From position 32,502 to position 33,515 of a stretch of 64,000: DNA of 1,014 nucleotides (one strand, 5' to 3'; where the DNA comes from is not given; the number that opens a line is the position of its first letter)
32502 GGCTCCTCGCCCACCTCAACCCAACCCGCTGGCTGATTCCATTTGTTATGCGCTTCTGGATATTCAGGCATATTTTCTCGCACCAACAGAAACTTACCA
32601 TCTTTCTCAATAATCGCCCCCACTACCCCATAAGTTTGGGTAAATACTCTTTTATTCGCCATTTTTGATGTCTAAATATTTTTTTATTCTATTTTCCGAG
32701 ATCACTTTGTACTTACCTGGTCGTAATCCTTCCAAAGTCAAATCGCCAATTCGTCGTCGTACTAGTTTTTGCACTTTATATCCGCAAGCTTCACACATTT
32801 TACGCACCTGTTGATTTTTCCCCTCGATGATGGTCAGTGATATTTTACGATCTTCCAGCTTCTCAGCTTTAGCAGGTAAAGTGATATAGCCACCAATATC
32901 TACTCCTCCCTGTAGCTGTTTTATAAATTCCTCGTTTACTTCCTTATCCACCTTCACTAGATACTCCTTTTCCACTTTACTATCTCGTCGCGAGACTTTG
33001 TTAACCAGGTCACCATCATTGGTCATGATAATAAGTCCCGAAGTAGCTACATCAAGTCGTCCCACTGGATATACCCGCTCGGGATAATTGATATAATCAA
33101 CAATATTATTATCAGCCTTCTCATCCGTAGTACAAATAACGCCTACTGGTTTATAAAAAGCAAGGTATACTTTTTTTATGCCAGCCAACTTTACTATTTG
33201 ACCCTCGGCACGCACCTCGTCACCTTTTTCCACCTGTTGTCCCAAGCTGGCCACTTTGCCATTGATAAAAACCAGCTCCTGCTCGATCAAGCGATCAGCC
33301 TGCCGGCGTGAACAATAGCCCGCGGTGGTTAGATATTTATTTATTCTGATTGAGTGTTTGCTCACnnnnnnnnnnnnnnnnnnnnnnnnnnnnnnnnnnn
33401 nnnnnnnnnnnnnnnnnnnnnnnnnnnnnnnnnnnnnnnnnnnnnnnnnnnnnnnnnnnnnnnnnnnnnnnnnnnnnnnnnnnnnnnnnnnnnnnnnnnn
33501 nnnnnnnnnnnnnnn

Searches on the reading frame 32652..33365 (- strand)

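Call 88: search_protein_families(library=pfam, proteins=[window:32652-33365:-], max_evalue=0.00001)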
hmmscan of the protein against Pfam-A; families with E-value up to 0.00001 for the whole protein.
window:32652-33365:- (237 aa): 2 families
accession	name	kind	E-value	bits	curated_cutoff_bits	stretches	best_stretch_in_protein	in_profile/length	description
PF00849.27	PseudoU_synth_2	-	5.2e-22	79.1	26.8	1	67-193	2-152/152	RNA pseudouridylate synthase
PF01479.30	S4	-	7.1e-12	45.3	22.8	1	7-51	2-48/48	S4 domain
